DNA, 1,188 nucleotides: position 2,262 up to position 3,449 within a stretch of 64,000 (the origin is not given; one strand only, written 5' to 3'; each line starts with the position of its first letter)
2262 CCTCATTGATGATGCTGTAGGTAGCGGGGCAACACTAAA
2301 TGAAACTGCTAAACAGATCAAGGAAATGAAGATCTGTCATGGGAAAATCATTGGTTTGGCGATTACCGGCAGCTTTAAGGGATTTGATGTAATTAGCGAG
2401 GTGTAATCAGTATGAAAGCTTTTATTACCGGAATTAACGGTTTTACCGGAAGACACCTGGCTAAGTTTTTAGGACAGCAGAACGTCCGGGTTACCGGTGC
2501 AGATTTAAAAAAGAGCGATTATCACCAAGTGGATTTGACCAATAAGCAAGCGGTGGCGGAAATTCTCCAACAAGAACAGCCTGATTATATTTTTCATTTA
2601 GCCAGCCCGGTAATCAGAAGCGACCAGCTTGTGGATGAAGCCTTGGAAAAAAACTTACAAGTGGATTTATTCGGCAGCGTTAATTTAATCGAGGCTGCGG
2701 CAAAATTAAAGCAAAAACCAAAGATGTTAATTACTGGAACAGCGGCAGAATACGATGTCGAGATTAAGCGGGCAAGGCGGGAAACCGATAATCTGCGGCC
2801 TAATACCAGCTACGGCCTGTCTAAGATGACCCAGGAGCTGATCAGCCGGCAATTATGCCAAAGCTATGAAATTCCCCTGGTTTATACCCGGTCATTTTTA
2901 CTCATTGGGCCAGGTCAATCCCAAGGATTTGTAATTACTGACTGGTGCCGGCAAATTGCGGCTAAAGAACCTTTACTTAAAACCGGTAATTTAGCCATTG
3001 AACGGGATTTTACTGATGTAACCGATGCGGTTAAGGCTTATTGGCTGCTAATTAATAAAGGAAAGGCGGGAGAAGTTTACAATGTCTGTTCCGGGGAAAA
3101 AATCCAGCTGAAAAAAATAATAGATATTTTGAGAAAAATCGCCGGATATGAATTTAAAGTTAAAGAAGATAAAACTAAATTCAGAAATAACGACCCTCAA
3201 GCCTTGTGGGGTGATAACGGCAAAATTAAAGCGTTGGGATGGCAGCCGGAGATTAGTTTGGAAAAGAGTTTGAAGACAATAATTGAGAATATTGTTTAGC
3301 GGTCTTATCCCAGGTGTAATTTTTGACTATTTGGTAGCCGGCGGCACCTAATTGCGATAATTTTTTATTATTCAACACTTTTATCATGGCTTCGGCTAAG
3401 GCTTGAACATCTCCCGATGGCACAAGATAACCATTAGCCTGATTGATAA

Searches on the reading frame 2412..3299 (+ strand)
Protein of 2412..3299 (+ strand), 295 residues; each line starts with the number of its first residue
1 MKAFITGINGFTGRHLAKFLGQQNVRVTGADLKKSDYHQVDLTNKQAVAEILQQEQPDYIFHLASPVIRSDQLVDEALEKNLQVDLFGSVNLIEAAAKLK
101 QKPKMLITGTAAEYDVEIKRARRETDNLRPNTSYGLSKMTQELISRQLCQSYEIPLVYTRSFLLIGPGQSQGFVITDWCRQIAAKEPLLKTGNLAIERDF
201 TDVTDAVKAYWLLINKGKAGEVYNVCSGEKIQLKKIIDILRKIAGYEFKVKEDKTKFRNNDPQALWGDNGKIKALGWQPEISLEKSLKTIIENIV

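Call 16: find_encoding_contigs(protein=window:2412-3299:+, flank=10000, max_places=1)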
Protein window:2412-3299:+ (295 aa): 21 contigs read that carry it; 1 place shown.
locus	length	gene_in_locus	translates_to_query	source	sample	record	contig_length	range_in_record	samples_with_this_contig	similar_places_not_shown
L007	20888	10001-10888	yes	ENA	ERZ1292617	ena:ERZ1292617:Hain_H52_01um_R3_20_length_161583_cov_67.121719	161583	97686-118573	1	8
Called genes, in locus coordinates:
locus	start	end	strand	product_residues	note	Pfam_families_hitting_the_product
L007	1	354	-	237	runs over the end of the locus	PF01209:Ubie_methyltran, PF13489:Methyltransf_23, PF06325:PrmA (weak), PF07021:MetW, PF13649:Methyltransf_25, PF13847:Methyltransf_31, PF08241:Methyltransf_11, PF08242:Methyltransf_12, +2 more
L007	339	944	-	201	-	PF13489:Methyltransf_23, PF13847:Methyltransf_31 (faint), PF08241:Methyltransf_11, PF13649:Methyltransf_25 (faint)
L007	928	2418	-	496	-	-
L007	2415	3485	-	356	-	PF00534:Glycos_transf_1, PF13692:Glyco_trans_1_4, PF13524:Glyco_trans_1_2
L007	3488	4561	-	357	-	PF04055:Radical_SAM, PF13186:SPASM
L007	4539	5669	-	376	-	PF13439:Glyco_transf_4, PF00534:Glycos_transf_1, PF13692:Glyco_trans_1_4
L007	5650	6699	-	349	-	PF13439:Glyco_transf_4, PF20706:GT4-conflict, PF00534:Glycos_transf_1, PF13692:Glyco_trans_1_4, PF13524:Glyco_trans_1_2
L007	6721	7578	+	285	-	PF01073:3Beta_HSD, PF01370:Epimerase, PF04321:RmlD_sub_bind, PF02719:Polysacc_synt_2, PF07993:NAD_binding_4, PF16363:GDP_Man_Dehyd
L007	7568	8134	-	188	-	-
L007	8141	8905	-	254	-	PF00535:Glycos_transf_2, PF10111:Glyco_tranf_2_2 (weak), PF13641:Glyco_tranf_2_3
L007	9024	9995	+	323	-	-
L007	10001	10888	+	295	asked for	PF01370:Epimerase, PF04321:RmlD_sub_bind, PF16363:GDP_Man_Dehyd, PF02719:Polysacc_synt_2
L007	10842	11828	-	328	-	PF13692:Glyco_trans_1_4, PF00534:Glycos_transf_1, PF20706:GT4-conflict (weak)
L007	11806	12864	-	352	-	PF13439:Glyco_transf_4, PF20706:GT4-conflict, PF00534:Glycos_transf_1, PF13692:Glyco_trans_1_4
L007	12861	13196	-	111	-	PF10066:DUF2304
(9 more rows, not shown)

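Call 17: search_protein_families(library=ncbifam, proteins=[window:2412-3299:+], max_evalue=0.00001)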
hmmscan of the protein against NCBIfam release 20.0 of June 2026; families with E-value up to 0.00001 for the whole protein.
window:2412-3299:+ (295 aa): 17 families
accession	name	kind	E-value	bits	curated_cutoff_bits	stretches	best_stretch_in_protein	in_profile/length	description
TIGR04180.1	EDH_00030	hypoth_equivalog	1.4e-28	99.8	475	1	33-281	49-296/297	NAD-dependent 4,6-dehydratase LegB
TIGR01181.1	dTDP_gluc_dehyt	equivalog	8.3e-27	94.1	365.1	1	31-292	48-309/321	dTDP-glucose 4,6-dehydratase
TIGR01179.1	galE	equivalog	1.9e-22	79.6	262.3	2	31-167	45-179/332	UDP-glucose 4-epimerase GalE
TIGR02622.1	CDP_4_6_dhtase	equivalog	2.9e-17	62.9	278.45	1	4-292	8-328/352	CDP-glucose 4,6-dehydratase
NF047922.1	GDPFucSynFcl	equivalog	4.1e-17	62.6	500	1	2-290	4-297/308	GDP-L-fucose synthase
TIGR01472.1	gmd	equivalog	1.9e-16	60.2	415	1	36-292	57-336/342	GDP-mannose 4,6-dehydratase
NF043036.1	ErythonDh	equivalog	1.2e-13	50.9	325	1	1-144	1-159/321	D-erythronate dehydrogenase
TIGR02197.1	heptose_epim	equivalog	4.5e-12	45.8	274.6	1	5-248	3-264/316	ADP-glyceromanno-heptose 6-epimerase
NF041015.1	UDPsulfquin_syn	equivalog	8.9e-12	44.7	575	0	36-115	69-149/384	UDP-sulfoquinovose synthase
NF007490.0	PRK10084.1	subfamily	2.1e-11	43.5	649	1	124-292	157-332/361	dTDP-glucose 4,6-dehydratase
NF007582.0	PRK10217.1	equivalog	5.3e-11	42.2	698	1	31-244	49-267/355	dTDP-glucose 4,6-dehydratase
TIGR03466.1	HpnA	hypoth_equivalog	1.1e-10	40.9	367.65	1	1-247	1-249/327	hopanoid-associated sugar epimerase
TIGR01214.1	rmlD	equivalog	3.8e-10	39.3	224.05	1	4-151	3-141/285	dTDP-4-dehydrorhamnose reductase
NF011728.1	PRK15181.1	equivalog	3.6e-09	36.1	760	1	58-291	92-334/348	Vi polysaccharide biosynthesis UDP-N-acetylglucosaminuronic acid C-4 epimerase TviC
TIGR01777.1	yfcH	hypoth_equivalog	2.9e-07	30.3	207.35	1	4-242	2-239/292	TIGR01777 family oxidoreductase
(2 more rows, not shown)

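Call 35: search_solved_structures(query=window:2412-3299:+, show_alignments=2, max_evalue=1e-10)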
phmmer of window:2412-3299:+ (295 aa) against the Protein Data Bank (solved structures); distinct sequences matched with E-value up to 1e-10: 22.
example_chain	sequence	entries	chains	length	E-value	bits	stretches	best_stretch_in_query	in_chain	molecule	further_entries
2pk3_A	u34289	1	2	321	1e-55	192.6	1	1-292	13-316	GDP-6-deoxy-D-lyxo-4-hexulose reductase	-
6x3b_A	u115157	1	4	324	1.5e-37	133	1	2-292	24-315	GDP-6-deoxy-D-mannose reductase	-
4lw8_A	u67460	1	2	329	3.3e-33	118.8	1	2-292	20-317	Putative epimerase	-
7us5_A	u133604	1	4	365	3.2e-22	82.7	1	39-291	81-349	GDP-D-GLYCERO-D-MANNO-HEPTOSE 4,6-DEHYDRATASE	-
4zrm_A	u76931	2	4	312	2.1e-18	70.2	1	35-292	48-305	UDP-glucose 4-epimerase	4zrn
6zl6_A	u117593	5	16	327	4.3e-15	59.3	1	2-288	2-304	Epimerase domain-containing protein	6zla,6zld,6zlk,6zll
6zlj_A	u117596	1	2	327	1.5e-14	57.5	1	2-288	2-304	Epimerase domain-containing protein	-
6pmh_A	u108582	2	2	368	3e-14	56.6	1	41-245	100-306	UDP-glucose 4-epimerase related protein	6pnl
6bwl_A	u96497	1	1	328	3.7e-14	56.3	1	24-287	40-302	Pal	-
1db3_A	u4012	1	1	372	1.2e-13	54.6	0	36-245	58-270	GDP-MANNOSE 4,6-DEHYDRATASE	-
1rpn_A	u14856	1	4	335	1.4e-13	54.4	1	3-292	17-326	GDP-mannose 4,6-dehydratase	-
9rl0_E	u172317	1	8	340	2.2e-13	53.7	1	39-292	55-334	CDP-tyvelose 2-epimerase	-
7k3p_A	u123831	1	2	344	3.6e-12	49.8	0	197-281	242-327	UDP-glucose 4-epimerase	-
6bi4_A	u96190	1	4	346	5.5e-12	49.1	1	73-290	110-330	dTDP-glucose 4,6-dehydratase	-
2c20_A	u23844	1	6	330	1.3e-11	47.9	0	197-292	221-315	UDP-GLUCOSE 4-EPIMERASE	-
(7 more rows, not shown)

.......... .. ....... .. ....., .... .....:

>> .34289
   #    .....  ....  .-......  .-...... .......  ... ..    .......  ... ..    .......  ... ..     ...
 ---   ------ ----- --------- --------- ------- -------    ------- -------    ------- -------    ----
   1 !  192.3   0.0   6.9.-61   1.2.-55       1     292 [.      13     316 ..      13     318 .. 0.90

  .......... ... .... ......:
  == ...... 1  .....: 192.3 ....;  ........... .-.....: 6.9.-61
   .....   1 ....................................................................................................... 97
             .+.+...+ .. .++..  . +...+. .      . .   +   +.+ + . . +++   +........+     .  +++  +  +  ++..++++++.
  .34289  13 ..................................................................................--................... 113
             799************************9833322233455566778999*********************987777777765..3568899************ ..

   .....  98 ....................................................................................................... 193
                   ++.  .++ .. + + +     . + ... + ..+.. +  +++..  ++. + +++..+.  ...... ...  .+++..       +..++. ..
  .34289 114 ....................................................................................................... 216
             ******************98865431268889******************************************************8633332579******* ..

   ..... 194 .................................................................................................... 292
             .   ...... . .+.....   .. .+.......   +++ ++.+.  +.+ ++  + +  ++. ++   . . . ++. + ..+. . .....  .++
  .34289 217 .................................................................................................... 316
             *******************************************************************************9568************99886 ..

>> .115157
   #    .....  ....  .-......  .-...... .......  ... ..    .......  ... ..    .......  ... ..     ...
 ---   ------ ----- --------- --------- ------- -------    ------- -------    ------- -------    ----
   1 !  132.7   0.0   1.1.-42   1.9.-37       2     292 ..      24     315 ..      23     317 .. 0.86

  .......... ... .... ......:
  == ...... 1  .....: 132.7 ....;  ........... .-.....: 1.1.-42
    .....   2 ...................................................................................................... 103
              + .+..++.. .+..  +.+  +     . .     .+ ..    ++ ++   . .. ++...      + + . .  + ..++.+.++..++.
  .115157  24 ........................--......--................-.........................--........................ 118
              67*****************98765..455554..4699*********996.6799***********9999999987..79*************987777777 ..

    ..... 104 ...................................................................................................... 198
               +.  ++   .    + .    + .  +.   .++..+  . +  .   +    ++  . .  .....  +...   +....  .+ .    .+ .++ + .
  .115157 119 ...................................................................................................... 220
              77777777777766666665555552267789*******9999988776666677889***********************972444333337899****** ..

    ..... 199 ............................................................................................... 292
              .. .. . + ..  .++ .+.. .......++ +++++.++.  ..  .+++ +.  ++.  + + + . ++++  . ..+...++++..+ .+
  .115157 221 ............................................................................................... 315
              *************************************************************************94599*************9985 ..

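Call 71: find_homologous_proteins(query=window:2412-3299:+, max_evalue=1e-20)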
Query window:2412-3299:+ (295 aa): 642 proteins with E <= 1e-20 among 2295 candidates; the best 120 are listed.
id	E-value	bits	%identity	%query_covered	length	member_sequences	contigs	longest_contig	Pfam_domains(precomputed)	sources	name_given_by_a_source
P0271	8.1e-163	559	99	87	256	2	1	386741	PF04321.24,PF16363.12,PF02719.22,PF01370.28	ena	-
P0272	1.3e-141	489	73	99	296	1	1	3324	PF04321.24,PF16363.12,PF02719.22,PF01370.28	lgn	-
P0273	8.5e-130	450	68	99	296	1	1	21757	PF04321.24,PF16363.12,PF02719.22,PF01370.28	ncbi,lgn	-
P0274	5.4e-128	445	67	99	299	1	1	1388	PF04321.24,PF16363.12,PF02719.22,PF01370.28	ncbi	-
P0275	4.9e-127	441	67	99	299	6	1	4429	PF04321.24,PF16363.12,PF02719.22,PF01370.28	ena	-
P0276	2.3e-126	439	66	99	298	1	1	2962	PF04321.24,PF16363.12,PF02719.22,PF01370.28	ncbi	ncbi:MAG: NAD-dependent epimerase/dehydratase family protein [Candidatus Beckwithbacteria bacterium]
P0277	5.0e-126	438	66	99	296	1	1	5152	PF04321.24,PF16363.12,PF02719.22,PF01370.28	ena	-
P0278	1.8e-125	436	66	99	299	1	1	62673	PF04321.24,PF16363.12,PF02719.22,PF01370.28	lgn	-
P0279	2.5e-124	433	67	99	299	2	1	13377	PF04321.24,PF16363.12,PF02719.22,PF01370.28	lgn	-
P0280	3.3e-124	432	65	99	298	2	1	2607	PF04321.24,PF16363.12,PF02719.22,PF01370.28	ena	-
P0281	6.6e-124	431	66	99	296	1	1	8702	PF04321.24,PF16363.12,PF02719.22,PF01370.28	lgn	-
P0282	1.1e-123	430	65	99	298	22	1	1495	PF04321.24,PF16363.12,PF02719.22,PF01370.28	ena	-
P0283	4.5e-123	428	65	99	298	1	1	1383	PF04321.24,PF16363.12,PF02719.22,PF01370.28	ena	-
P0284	9.3e-123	427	65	99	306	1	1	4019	PF04321.24,PF16363.12,PF02719.22,PF07993.19,PF01370.28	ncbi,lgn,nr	ncbi:MAG: GDP-mannose 4,6-dehydratase [Patescibacteria group bacterium]|nr:GDP-mannose 4,6-dehydrata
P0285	1.3e-122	427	64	99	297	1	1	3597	PF04321.24,PF16363.12,PF02719.22,PF01370.28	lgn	-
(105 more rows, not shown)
